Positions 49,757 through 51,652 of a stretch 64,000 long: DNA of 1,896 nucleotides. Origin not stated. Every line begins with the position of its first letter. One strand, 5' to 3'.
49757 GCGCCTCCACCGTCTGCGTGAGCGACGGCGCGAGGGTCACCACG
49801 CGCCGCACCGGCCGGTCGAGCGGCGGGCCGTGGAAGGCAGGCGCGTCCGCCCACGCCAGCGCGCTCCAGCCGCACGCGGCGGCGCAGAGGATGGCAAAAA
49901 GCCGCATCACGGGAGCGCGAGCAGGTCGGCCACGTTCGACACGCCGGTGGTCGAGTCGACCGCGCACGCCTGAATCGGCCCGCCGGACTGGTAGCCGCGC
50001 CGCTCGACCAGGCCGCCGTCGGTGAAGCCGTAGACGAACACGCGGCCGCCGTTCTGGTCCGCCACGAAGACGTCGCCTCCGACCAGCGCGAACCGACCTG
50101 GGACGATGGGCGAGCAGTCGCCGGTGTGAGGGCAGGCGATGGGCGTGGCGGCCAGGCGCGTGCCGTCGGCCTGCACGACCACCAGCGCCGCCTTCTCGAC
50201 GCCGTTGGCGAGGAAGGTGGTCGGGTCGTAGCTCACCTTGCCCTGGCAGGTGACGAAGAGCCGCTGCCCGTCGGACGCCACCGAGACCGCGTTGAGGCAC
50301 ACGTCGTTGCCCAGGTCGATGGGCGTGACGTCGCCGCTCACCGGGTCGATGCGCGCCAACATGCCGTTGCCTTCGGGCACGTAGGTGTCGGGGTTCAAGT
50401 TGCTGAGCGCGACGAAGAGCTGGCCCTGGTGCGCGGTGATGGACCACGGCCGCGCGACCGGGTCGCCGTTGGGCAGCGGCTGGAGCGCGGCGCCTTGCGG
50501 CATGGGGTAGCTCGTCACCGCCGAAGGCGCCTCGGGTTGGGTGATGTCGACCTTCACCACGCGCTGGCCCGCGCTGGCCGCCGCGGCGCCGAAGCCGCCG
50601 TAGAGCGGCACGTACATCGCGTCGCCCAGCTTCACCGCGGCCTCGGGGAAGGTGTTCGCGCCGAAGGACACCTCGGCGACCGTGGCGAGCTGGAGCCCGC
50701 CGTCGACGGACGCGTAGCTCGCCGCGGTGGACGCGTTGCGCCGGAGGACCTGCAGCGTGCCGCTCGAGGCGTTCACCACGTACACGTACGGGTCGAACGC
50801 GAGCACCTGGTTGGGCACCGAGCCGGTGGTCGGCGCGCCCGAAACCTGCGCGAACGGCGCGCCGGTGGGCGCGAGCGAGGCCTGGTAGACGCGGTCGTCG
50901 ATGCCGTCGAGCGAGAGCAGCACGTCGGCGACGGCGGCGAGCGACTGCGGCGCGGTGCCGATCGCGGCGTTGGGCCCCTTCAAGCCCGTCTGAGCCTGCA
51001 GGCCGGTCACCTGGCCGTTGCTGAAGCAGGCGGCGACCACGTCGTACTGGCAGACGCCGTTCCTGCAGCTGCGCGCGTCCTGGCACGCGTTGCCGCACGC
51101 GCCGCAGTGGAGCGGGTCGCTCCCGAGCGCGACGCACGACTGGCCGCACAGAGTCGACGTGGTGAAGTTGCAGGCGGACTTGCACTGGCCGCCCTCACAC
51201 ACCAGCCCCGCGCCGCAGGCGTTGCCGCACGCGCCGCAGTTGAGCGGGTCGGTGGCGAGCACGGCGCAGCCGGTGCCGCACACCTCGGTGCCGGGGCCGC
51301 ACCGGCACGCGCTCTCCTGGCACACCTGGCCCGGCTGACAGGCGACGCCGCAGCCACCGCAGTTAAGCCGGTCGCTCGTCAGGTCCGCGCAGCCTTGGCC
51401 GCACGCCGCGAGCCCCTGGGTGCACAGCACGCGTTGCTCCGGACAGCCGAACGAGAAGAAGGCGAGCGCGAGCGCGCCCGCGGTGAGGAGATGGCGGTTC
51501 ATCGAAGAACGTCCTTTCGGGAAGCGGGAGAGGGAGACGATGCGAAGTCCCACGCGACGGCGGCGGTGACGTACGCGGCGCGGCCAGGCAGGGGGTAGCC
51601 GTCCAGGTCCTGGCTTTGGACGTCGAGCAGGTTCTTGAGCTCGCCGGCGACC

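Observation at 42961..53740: B12-riboswitch-controlled TonB uptake operon with a Ser/Thr kinase and an FHA-GAF-cyclase embedded between btuC and btuD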

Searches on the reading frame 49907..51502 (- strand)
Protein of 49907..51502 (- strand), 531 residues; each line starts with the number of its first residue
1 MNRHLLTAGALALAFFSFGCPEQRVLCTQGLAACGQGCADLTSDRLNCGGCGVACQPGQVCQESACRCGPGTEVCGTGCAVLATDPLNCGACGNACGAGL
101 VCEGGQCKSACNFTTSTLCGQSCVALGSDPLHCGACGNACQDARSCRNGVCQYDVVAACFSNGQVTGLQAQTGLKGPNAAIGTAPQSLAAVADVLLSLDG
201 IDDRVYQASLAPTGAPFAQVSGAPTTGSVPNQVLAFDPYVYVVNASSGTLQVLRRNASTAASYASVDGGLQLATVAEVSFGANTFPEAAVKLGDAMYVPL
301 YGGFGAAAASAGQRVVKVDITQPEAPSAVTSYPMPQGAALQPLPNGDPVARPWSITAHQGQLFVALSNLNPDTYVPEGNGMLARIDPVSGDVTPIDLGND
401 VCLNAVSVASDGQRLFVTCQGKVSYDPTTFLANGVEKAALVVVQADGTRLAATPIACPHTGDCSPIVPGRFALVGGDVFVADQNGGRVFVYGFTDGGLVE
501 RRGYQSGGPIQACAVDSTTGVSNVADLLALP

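Call 3: search_protein_families(library=pfam, proteins=[window:49907-51502:-], max_evalue=0.01)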
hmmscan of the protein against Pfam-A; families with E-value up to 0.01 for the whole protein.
window:49907-51502:- (531 aa): 1 family
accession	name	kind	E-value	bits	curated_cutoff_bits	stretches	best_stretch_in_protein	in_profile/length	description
PF04885.19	Stig1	-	2.3e-13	50.9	24.1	1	105-153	37-84/85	Stigma-specific STIG1-like protein family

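Call 37: search_solved_structures(query=window:49907-51502:-, max_evalue=0.01, show_alignments=1)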
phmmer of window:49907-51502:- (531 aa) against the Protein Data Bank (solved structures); distinct sequences matched with E-value up to 0.01: 0.

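Call 44: search_protein_families(library=ncbifam, proteins=[window:49907-51502:-], max_evalue=0.001)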
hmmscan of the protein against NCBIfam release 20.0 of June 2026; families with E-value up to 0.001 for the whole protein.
window:49907-51502:- (531 aa): 1 family
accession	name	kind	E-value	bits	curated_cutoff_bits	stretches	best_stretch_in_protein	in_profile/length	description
NF041328.1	C_rich_MXAN6577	subfamily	2.6e-40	137.7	100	1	11-152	5-145/145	MXAN_6577-like cysteine-rich protein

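Call 56: find_homologous_proteins(query=window:49907-51502:-, max_evalue=1e-10)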
Query window:49907-51502:- (531 aa): 399 proteins with E <= 1e-10 among 8000 candidates; the best 120 are listed.
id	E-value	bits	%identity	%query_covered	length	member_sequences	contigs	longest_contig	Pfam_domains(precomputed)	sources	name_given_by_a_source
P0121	0.0e+0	1187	100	100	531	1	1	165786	PF04885.20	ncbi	-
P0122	9.9e-178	610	56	97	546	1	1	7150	PF04885.20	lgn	-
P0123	5.4e-163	562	47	96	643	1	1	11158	PF04885.20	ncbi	ncbi:MAG: MXAN_6577-like cysteine-rich protein [Myxococcaceae bacterium]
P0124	1.4e-161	557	43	100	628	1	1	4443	PF04885.20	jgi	jgi:hypothetical protein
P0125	2.7e-161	556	53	100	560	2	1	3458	PF04885.20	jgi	jgi:Stigma-specific protein, Stig1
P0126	9.6e-157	541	42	97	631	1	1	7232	PF04885.20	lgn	-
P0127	2.2e-153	530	53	96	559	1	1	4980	PF04885.20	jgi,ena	-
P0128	1.0e-152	528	51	97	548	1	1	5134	PF04885.20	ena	-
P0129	1.7e-152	527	50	97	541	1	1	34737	PF04885.20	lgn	-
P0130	8.3e-152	525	51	96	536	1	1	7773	PF04885.20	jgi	jgi:hypothetical protein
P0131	1.1e-151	525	51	96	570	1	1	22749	PF04885.20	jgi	jgi:Stigma-specific protein, Stig1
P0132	2.9e-151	523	50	100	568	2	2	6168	PF04885.20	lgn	-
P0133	1.8e-150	520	50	97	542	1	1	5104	PF04885.20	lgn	-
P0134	4.1e-150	519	50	97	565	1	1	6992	PF04885.20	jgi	jgi:hypothetical protein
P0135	2.3e-149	517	51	97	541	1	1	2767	PF04885.20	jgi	jgi:hypothetical protein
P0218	1.2e-115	406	45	96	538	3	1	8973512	PF04885.20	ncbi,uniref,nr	ncbi:MXAN_6577-like cysteine-rich protein [Corallococcus macrosporus]|uniref:Lipoprotein n=1 Tax=Cor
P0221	9.4e-115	403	44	98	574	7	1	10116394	PF04885.20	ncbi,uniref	ncbi:hypothetical protein NVS55_35105 [Myxococcus stipitatus]|uniref:MXAN_6577-like cysteine-rich pr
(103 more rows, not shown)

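Call 57: find_encoding_contigs(protein=P0221, flank=10000, max_places=1)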
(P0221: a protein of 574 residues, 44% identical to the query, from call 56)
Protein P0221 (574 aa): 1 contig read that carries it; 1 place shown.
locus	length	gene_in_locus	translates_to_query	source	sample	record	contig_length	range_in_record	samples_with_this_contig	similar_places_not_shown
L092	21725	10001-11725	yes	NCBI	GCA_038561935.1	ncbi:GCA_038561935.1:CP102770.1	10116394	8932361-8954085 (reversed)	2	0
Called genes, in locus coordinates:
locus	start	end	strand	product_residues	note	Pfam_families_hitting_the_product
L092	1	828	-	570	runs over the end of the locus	PF03577:Peptidase_C69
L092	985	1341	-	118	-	PF14520:HHH_5 (faint), PF12836:HHH_3, PF00633:HHH (weak)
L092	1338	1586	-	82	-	-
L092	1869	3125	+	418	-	PF01244:Peptidase_M19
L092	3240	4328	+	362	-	-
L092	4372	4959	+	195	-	PF07638:Sigma70_ECF, PF04542:Sigma70_r2, PF08281:Sigma70_r4_2, PF04545:Sigma70_r4 (weak)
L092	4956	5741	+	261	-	PF13428:TPR_14 (faint), PF13174:TPR_6 (faint)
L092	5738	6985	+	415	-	PF20597:pAdhesive_15 (faint), PF23981:DUF7305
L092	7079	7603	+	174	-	PF16697:Yop-YscD_cpl, PF00498:FHA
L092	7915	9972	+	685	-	PF07715:Plug, PF00593:TonB_dep_Rec_b-barrel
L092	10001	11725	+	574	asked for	PF04885:Stig1 (weak)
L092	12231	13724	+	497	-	-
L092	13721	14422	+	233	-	-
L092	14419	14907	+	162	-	PF00355:Rieske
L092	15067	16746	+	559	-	PF16697:Yop-YscD_cpl, PF00498:FHA, PF01590:GAF (weak), PF00211:Guanylate_cyc (weak)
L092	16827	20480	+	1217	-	PF00069:Pkinase, PF07714:PK_Tyr_Ser-Thr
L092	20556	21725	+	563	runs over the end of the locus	PF02554:CstA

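Call 58: find_encoding_contigs(protein=P0218, flank=10000, max_places=1)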
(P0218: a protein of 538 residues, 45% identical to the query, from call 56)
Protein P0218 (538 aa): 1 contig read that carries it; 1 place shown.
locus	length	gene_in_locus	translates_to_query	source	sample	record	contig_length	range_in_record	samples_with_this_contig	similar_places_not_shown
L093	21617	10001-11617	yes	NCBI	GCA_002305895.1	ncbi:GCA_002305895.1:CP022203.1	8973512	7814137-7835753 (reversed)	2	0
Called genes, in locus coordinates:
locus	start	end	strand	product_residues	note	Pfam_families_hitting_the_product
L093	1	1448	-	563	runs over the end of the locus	PF03577:Peptidase_C69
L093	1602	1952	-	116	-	PF14520:HHH_5 (faint), PF12836:HHH_3, PF00633:HHH (weak)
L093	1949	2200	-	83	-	-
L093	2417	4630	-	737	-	PF00989:PAS, PF13188:PAS_8 (weak), PF08447:PAS_3, PF08448:PAS_4, PF13426:PAS_9, PF01590:GAF (weak), PF00512:HisKA, PF02518:HATPase_c, +2 more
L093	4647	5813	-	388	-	PF08495:FIST, PF10442:FIST_C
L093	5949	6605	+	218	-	-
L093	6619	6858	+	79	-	-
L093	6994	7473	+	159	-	PF16697:Yop-YscD_cpl, PF00498:FHA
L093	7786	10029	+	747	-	PF07715:Plug, PF00593:TonB_dep_Rec_b-barrel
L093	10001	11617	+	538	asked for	PF04885:Stig1 (weak)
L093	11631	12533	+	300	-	PF01497:Peripla_BP_2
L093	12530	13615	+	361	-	PF01032:FecCD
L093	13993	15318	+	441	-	-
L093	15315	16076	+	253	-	-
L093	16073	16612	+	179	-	PF00355:Rieske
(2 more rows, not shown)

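Call 60: search_protein_families(library=pfam, proteins=[L092:7079-7603:+, L092:12231-13724:+, L092:13721-14422:+], max_evalue=0.01)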
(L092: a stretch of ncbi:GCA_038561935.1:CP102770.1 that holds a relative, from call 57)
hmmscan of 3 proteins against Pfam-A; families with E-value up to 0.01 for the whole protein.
L092:7079-7603:+ (174 aa): 2 families
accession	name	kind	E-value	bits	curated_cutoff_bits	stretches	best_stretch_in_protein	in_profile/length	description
PF00498.31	FHA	-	5.4e-16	59.2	20.7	1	75-143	1-67/67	FHA domain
PF16697.10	Yop-YscD_cpl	-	4.8e-08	33.6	33.2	1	72-145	16-86/94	Inner membrane component of T3SS, cytoplasmic domain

L092:12231-13724:+ (497 aa): 0 families

L092:13721-14422:+ (233 aa): 0 families

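Call 69: predict_structure(alignment_id=A2)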
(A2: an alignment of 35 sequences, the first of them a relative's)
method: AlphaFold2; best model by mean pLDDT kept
length: 531 residues; sequences in the alignment: 35
mean_pLDDT: 93.4   pTM: 0.91
mean pLDDT of the five models: 93.4, 93.1, 92.1, 91.6, 91.5
residues with pLDDT >= 90: 458; 70-90: 57; 50-70: 16; < 50: 0
segments of 3 or more residues with pLDDT < 50: none
pLDDT, mean of each block of 10 residues (from residue 1): 74 74 85 94 96 94 94 93 96 97 97 95 95 94 92 97 96 94 97 96 96 86 94 98 98 86 65 96 96 98 87 97 98 96 95 97 97 93 98 96 97 98 93 95 97 90 90 97 97 96 93 94 97 85
secondary structure, 60 per line:
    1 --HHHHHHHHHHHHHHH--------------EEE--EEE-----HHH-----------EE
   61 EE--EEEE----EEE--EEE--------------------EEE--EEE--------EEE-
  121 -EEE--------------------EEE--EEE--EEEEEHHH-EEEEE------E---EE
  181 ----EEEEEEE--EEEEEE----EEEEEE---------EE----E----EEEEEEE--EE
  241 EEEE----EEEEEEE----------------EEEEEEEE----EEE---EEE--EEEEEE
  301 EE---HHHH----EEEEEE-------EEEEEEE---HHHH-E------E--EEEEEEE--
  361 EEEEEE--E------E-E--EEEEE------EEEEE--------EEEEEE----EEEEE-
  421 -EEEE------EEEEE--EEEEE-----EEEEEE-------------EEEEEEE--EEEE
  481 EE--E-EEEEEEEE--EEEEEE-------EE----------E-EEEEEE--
elements in order: H3-17 E32-34 E37-39 E59-62 E65-68 E73-75 E78-80 E101-103 E106-108 E117-119 E122-124 E145-147 E150-152 E155-159 E164-168 E185-191 E194-199 E204-209 E230-236 E239-244 E249-255 E272-279 E284-286 E290-292 E295-302 H306-309 E314-319 E327-333 H337-340 E352-358 E361-366 E381-385 E392-396 E405-410 E415-419 E422-425 E432-436 E439-443 E449-454 E468-474 E477-482 E487-494 E497-502 E524-529

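Call 71: fold_search(model_id=the predicted structure, library=pdb)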
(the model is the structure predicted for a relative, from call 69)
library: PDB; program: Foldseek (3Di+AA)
matches with E <= 10: 1456; with E <= 0.001: 926
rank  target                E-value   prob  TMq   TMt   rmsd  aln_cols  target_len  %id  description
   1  8okv_D                1.1e-10  1.00  0.42  0.66   6.4       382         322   14  lipoprotein BT2095 from Bacteroides thetaiotamicron bound to cyanocobalamin CnCbl (released 2023-09-20)
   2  8bmx_D                1.2e-10  1.00  0.39  0.59   8.9       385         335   12  Bacteroides thetaiotaomicron B12 TonB dependent transporter in complex with a surface lipoprotein (released 2023-09-20)
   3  8okv_B                1.8e-10  1.00  0.44  0.68   6.1       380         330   13  lipoprotein BT2095 from Bacteroides thetaiotamicron bound to cyanocobalamin CnCbl (released 2023-09-20)
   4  6y7o_A                1.8e-10  1.00  0.40  0.62   5.7       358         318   12  The complex between the eight-bladed symmetrical designer protein Tako8 and the silicotungstic acid Keggin (STA) (released 2020-12-16)
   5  8pjs                  2.4e-10  1.00  0.34  0.60   5.8       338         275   12  Crystal structure of the computationally designed SAKe6CEref protein (released 2024-07-10)
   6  8ptf                  4.3e-10  1.00  0.42  0.62   5.5       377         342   14  The surface-exposed lipo-protein of BtuG2 in complex with cyanocobalamin. (released 2024-07-24)
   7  8okv_C                5.9e-10  1.00  0.42  0.66   6.3       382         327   14  lipoprotein BT2095 from Bacteroides thetaiotamicron bound to cyanocobalamin CnCbl (released 2023-09-20)
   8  3scy                  6.2e-10  1.00  0.46  0.66   6.5       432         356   10  Crystal structure of a putative 6-phosphogluconolactonase (BF1038) from Bacteroides fragilis NCTC 9343 at 1.50 A resolut (released 2011-07-20)
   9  8p97_B                6.9e-10  1.00  0.40  0.62   6.8       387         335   14  BtuB3G3 bound to cyanocobalamin with disordered EL8 (released 2023-08-16)
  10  8ptd                  7.6e-10  1.00  0.41  0.61   6.2       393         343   14  The surface-exposed lipo-protein of BtuG1 in complex with cyanocobalamin. (released 2024-07-24)
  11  8bn0                  8.5e-10  1.00  0.42  0.62   6.3       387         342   12  Bacteroides thetaiotaomicron surface protein BT1954 bound to (released 2023-08-16)
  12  6ck1_A                8.5e-10  1.00  0.40  0.54   8.7       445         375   16  Crystal structure of Paracoccus denitrificans AztD (released 2019-03-06)
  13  9hqk_C                1.4e-09  1.00  0.43  0.58   7.0       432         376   11  Bacteroides fragilis lipoprotein XusB bound to ferrichrome (released 2025-09-17)
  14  3fgb_A                1.7e-09  1.00  0.48  0.71   4.4       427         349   13  Crystal structure of the Q89ZH8_BACTN protein from Bacteroides thetaiotaomicron. Northeast Structural Genomics Consort (released 2008-12-23)
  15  8bai_A                2.0e-09  1.00  0.42  0.66   6.2       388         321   12  The surface-exposed lipo-protein of BtuG2 in complex with cyanocobalamin. (released 2023-10-25)
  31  8okv_A                5.1e-09  1.00  0.42  0.67   6.4       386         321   13  lipoprotein BT2095 from Bacteroides thetaiotamicron bound to cyanocobalamin CnCbl (released 2023-09-20)
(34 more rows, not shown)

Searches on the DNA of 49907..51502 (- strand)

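Call 62: search_rna_families(sources=[L092, L093], threshold=gathering)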
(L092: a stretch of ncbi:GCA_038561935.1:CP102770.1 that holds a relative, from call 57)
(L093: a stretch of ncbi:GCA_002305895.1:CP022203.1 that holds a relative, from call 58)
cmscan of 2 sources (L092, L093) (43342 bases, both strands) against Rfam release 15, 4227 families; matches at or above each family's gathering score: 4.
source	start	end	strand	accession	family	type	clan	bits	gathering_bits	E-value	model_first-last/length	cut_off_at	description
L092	11831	12045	+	RF00174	Cobalamin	Cis-reg; riboswitch;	CL00101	93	31.5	5.7e-22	1-189/189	no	Cobalamin riboswitch aptamer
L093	13636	13848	+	RF00174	Cobalamin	Cis-reg; riboswitch;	CL00101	85.2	31.5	9.8e-20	1-189/189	no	Cobalamin riboswitch aptamer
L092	7610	7855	+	RF00174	Cobalamin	Cis-reg; riboswitch;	CL00101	66.6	31.5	2e-14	1-189/189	no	Cobalamin riboswitch aptamer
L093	7480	7726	+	RF00174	Cobalamin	Cis-reg; riboswitch;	CL00101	61.5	31.5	5.9e-13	1-189/189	no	Cobalamin riboswitch aptamer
